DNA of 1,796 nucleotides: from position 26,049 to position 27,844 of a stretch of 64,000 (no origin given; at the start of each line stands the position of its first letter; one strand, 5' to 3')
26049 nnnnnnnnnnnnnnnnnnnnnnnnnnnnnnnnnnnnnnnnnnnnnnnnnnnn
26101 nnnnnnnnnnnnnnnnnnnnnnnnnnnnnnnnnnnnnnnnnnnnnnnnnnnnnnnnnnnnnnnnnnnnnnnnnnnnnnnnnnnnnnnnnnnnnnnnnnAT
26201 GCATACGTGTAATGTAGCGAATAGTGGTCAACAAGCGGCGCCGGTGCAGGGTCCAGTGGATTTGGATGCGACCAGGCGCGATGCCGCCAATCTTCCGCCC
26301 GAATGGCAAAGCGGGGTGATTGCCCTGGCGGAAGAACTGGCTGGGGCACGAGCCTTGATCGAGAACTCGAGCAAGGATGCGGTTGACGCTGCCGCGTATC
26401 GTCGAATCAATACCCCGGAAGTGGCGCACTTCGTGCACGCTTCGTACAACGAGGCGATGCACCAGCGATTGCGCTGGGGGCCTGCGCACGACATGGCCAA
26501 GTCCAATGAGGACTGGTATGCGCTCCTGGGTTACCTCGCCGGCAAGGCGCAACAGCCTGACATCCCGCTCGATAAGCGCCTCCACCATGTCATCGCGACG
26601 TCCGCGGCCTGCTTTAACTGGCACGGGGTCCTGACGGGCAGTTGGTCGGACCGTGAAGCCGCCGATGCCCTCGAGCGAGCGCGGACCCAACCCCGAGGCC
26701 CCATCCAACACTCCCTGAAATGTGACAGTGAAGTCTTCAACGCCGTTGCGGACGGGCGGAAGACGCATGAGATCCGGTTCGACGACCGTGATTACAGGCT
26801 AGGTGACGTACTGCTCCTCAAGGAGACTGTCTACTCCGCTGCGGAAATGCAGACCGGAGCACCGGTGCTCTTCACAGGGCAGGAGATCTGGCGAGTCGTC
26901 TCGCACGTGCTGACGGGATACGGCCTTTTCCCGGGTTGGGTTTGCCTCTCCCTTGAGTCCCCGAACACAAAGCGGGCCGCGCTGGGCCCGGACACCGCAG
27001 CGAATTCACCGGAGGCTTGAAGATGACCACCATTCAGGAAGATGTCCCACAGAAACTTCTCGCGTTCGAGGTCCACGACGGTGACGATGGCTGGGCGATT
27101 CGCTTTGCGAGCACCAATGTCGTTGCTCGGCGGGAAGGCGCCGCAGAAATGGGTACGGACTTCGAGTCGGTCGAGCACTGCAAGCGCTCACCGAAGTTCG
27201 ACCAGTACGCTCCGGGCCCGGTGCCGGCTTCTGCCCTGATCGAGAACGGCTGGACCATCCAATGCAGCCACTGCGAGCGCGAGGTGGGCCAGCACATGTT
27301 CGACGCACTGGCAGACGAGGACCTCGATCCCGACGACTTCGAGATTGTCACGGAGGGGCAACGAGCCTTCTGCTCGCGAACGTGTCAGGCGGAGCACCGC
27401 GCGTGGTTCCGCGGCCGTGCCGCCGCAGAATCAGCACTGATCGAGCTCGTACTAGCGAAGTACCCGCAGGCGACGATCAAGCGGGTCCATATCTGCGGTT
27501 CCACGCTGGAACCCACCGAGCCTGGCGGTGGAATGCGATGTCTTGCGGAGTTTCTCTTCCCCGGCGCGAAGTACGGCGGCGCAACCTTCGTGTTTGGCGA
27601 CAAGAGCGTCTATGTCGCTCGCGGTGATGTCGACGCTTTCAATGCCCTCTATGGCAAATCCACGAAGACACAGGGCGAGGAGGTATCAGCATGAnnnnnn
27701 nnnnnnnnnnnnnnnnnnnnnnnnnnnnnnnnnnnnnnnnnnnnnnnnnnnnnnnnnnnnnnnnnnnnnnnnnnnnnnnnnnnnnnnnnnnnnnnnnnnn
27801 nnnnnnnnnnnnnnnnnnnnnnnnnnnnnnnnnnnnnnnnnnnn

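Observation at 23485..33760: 10-kb co-directional operon combining ASCH, MazG-like, a 917-aa orphan protein, zinc-ribbon proteins and Gp37/Gp68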

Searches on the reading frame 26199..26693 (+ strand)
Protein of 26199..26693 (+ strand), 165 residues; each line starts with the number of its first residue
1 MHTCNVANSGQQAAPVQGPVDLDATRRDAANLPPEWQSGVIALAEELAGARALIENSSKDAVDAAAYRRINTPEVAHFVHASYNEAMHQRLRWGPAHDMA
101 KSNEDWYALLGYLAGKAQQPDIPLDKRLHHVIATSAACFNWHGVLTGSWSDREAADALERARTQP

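Call 100: search_protein_families(library=pfam, proteins=[window:26199-26693:+], max_evalue=1)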
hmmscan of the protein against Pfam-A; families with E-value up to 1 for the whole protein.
window:26199-26693:+ (165 aa): 2 families
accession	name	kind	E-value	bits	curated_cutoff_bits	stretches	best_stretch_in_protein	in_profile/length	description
PF01117.25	Aerolysin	-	0.061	13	24.3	1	51-146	187-283/365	Aerolysin toxin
PF19850.4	DUF6325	-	0.16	12.5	23.4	1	7-80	65-133/141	Family of unknown function (DUF6325)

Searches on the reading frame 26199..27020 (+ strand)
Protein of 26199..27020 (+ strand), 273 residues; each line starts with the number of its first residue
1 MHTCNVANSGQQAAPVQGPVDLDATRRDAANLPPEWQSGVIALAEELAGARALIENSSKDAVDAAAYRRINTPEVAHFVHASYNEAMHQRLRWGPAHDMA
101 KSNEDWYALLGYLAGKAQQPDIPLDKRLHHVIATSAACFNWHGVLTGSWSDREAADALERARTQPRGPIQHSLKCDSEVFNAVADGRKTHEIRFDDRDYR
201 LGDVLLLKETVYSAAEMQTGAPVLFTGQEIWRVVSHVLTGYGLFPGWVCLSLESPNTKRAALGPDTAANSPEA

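Call 5: search_protein_families(library=pfam, proteins=[window:26199-27020:+], max_evalue=0.01)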
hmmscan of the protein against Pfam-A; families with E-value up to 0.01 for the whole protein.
window:26199-27020:+ (273 aa): 2 families
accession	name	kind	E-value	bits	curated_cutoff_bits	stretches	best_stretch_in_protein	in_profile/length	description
PF12961.13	DUF3850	-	8.8e-17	61.5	22.9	1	171-251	2-76/77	Domain of unknown function (DUF3850)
PF04266.20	ASCH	-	0.0011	20.1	21.2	1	174-208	2-38/103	ASCH domain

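Call 6: search_protein_families(library=phrogs, proteins=[window:26199-27020:+], max_evalue=0.01)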
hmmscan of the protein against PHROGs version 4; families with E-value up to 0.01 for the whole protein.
window:26199-27020:+ (273 aa): 6 families
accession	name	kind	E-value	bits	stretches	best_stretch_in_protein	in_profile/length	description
phrog_986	-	DNA, RNA and nucleotide metabolism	6.2e-25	89.4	1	170-261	97-180/253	RNA-binding protein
phrog_25267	-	unknown function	2.2e-18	67.5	1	70-149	314-394/421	-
phrog_1812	-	unknown function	5.5e-13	49.9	1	171-258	5-83/150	-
phrog_24858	-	unknown function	1.5e-07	32.1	1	169-211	103-145/180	-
phrog_16529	-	unknown function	4.2e-07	31.2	1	171-213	3-45/140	-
phrog_15982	-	unknown function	0.00081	19.5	1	163-208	365-410/453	-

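Call 25: search_protein_families(library=ncbifam, proteins=[window:26199-27020:+], max_evalue=0.1)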
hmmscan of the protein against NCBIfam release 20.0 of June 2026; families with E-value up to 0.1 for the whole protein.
window:26199-27020:+ (273 aa): 0 families

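Call 26: search_protein_families(library=padloc, proteins=[window:26199-27020:+], max_evalue=0.1)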
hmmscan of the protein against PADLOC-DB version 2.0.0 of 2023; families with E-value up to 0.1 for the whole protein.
window:26199-27020:+ (273 aa): 0 families

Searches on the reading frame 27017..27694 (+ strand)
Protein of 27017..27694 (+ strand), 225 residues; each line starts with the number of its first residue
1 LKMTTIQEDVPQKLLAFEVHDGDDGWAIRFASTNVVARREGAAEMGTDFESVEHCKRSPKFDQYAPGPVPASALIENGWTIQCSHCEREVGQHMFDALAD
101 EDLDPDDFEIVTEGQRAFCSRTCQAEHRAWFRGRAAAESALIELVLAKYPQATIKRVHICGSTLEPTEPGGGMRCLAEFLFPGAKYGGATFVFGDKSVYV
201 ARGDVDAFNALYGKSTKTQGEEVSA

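Call 5: search_protein_families(library=pfam, proteins=[window:27017-27694:+], max_evalue=0.01)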
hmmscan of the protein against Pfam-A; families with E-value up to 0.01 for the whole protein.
window:27017-27694:+ (225 aa): 0 families

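Call 6: search_protein_families(library=phrogs, proteins=[window:27017-27694:+], max_evalue=0.01)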
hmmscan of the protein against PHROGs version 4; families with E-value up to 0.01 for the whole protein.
window:27017-27694:+ (225 aa): 1 family
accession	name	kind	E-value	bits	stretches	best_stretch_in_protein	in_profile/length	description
phrog_8514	-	unknown function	4.5e-42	145.2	1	13-215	3-201/204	-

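Call 25: search_protein_families(library=ncbifam, proteins=[window:27017-27694:+], max_evalue=0.1)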
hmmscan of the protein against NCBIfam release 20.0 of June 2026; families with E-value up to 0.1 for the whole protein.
window:27017-27694:+ (225 aa): 0 families

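Call 26: search_protein_families(library=padloc, proteins=[window:27017-27694:+], max_evalue=0.1)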
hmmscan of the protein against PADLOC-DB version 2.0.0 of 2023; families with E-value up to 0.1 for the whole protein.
window:27017-27694:+ (225 aa): 0 families
